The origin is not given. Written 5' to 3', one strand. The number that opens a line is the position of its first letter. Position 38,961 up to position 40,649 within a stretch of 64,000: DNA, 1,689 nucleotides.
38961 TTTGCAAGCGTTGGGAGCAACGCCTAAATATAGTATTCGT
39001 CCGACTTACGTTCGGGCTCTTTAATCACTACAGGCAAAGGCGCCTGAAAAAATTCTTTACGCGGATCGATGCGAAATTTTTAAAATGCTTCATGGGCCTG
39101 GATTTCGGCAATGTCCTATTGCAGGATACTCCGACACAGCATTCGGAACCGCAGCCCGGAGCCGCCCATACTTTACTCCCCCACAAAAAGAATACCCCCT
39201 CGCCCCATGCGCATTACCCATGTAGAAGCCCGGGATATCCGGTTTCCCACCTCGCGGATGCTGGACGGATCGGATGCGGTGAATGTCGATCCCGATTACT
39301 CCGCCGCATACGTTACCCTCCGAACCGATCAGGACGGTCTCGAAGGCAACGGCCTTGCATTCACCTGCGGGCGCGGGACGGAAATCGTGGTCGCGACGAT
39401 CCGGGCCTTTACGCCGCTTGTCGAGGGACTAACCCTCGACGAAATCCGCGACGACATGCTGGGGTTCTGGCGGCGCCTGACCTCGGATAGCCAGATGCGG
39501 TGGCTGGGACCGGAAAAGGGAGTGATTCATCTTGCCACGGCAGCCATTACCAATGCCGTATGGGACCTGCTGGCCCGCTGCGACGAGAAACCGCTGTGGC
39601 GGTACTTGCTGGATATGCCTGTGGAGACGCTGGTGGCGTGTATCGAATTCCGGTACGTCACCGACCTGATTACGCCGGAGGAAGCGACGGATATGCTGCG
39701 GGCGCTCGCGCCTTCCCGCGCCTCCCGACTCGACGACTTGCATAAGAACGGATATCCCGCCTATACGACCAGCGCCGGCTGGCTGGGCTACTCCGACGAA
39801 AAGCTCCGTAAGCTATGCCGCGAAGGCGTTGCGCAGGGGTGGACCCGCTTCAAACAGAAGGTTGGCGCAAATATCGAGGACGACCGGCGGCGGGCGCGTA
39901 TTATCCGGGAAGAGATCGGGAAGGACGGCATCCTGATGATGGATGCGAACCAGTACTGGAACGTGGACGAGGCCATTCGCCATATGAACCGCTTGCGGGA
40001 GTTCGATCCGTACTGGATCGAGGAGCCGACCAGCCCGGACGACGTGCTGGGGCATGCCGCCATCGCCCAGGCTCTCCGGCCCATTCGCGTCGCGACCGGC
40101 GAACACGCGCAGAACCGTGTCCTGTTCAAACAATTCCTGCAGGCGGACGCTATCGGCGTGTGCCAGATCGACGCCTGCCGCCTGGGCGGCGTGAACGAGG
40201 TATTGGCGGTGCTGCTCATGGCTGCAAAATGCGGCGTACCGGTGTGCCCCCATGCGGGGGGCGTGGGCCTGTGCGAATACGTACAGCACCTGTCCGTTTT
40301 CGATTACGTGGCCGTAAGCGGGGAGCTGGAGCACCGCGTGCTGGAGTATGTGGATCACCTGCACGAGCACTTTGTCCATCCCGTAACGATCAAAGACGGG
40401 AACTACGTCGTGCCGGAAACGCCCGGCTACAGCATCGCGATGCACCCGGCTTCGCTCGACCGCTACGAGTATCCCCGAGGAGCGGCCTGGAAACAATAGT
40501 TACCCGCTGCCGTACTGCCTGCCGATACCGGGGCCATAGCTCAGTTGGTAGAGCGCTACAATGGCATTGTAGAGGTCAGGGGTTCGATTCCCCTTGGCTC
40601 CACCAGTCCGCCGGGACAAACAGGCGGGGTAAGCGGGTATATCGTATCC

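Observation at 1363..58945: Dispersed intergenic repeat: core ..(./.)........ at seven sites, with a 36-nt version at three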

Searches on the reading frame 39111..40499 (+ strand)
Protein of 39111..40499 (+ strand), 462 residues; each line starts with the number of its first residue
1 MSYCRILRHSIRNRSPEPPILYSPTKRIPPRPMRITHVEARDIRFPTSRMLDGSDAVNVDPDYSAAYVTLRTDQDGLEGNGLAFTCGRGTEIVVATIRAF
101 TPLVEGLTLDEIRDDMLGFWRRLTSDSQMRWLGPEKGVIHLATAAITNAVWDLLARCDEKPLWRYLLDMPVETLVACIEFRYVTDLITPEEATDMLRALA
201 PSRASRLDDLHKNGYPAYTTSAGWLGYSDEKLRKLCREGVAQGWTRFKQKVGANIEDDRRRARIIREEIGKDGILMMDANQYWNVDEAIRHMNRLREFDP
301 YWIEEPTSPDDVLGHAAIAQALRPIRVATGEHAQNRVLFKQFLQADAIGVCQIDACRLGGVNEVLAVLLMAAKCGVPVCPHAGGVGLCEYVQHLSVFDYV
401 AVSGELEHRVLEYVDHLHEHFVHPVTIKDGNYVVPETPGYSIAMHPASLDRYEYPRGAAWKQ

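Call 12: search_protein_families(library=pfam, proteins=[window:39111-40499:+])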
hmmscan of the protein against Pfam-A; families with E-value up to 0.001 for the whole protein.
window:39111-40499:+ (462 aa): 2 families
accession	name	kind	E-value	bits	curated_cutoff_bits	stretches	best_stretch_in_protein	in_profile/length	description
PF13378.12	MR_MLE_C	-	1.2e-62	212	29.4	1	232-446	2-217/219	Enolase C-terminal domain-like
PF02746.21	MR_MLE_N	-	3.1e-07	31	22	1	64-164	25-114/117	Mandelate racemase / muconate lactonizing enzyme, N-terminal domain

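Call 73: find_homologous_proteins(query=window:39111-40499:+, max_evalue=1e-150)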
Query window:39111-40499:+ (462 aa): 7919 proteins with E <= 1e-150 among 8000 candidates; the best 120 are listed.
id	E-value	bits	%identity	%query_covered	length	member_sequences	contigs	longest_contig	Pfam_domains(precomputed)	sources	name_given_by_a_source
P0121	8.4e-283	956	91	98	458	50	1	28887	PF13378.13,PF02746.22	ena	-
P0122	2.6e-257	872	87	93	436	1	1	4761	PF13378.13,PF02746.22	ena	-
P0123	6.5e-237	805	80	93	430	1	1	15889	PF13378.13,PF02746.22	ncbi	-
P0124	1.7e-234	797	79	93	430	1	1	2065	PF13378.13,PF02746.22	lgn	-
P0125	3.9e-232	789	77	93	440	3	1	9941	PF13378.13,PF02746.22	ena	-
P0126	2.4e-231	787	76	93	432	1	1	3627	PF13378.13,PF02746.22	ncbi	-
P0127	1.6e-230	784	77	93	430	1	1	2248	PF13378.13,PF02746.22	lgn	-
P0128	1.8e-229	781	75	93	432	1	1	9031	PF13378.13,PF02746.22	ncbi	-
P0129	2.4e-224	764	75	92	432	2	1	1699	PF13378.13,PF02746.22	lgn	-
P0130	1.4e-223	761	75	93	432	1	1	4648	PF13378.13,PF02746.22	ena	-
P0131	2.2e-223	760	72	93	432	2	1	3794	PF13378.13,PF02746.22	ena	-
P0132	2.5e-221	754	73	93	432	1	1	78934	PF13378.13,PF02746.22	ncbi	-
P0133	8.7e-220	749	73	93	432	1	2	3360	PF13378.13,PF02746.22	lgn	-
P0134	6.0e-215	733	71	93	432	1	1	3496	PF13378.13,PF02746.22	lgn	-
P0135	9.1e-215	732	70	93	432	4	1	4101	PF13378.13,PF02746.22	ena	-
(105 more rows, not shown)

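Call 74: find_encoding_contigs(protein=P0121, flank=10000, max_places=4)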
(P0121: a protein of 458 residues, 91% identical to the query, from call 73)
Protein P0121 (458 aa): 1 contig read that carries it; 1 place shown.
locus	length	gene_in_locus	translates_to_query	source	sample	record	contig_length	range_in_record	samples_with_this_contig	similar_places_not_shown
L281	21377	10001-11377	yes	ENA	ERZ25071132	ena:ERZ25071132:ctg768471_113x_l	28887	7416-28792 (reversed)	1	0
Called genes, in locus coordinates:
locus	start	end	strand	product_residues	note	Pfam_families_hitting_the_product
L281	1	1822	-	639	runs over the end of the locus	?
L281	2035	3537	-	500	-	-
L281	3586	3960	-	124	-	PF02472:ExbD (weak)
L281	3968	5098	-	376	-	-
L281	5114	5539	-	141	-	PF02472:ExbD (weak)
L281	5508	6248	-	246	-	-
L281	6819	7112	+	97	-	PF01527:HTH_Tnp_1, PF13518:HTH_28 (faint)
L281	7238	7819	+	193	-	PF13276:HTH_21, PF00665:rve, PF13683:rve_3 (weak)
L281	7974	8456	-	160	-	-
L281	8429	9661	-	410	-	PF22352:K319L-like_PKD (weak)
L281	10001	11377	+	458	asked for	PF02746:MR_MLE_N, PF13378:MR_MLE_C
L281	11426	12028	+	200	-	-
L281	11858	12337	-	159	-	PF04134:DCC1-like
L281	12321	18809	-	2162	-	PF00047:ig (faint), PF13895:Ig_2 (faint), PF13927:Ig_3 (faint), PF24528:Ig_ADGRF3 (faint), PF22352:K319L-like_PKD (weak)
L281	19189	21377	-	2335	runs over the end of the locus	PF13895:Ig_2 (faint), PF13927:Ig_3 (faint), PF22352:K319L-like_PKD (weak), PF22971:Ig_VEGFR-1-like_5th (faint), PF24528:Ig_ADGRF3 (faint), PF05345:He_PIG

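Call 75: find_encoding_contigs(protein=P0122, flank=5000, max_places=3)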
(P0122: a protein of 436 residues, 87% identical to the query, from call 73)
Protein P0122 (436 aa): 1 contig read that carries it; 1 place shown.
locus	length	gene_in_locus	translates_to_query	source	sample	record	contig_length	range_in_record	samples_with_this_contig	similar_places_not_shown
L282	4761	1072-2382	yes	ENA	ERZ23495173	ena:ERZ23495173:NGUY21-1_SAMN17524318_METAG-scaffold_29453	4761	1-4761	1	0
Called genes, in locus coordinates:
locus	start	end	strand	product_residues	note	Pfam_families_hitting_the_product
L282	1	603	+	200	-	?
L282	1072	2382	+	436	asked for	PF02746:MR_MLE_N, PF13378:MR_MLE_C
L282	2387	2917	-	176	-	PF04134:DCC1-like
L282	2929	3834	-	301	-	PF01557:FAA_hydrolase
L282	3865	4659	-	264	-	PF00106:adh_short, PF08659:KR, PF01370:Epimerase (weak), PF13561:adh_short_C2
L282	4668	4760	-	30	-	?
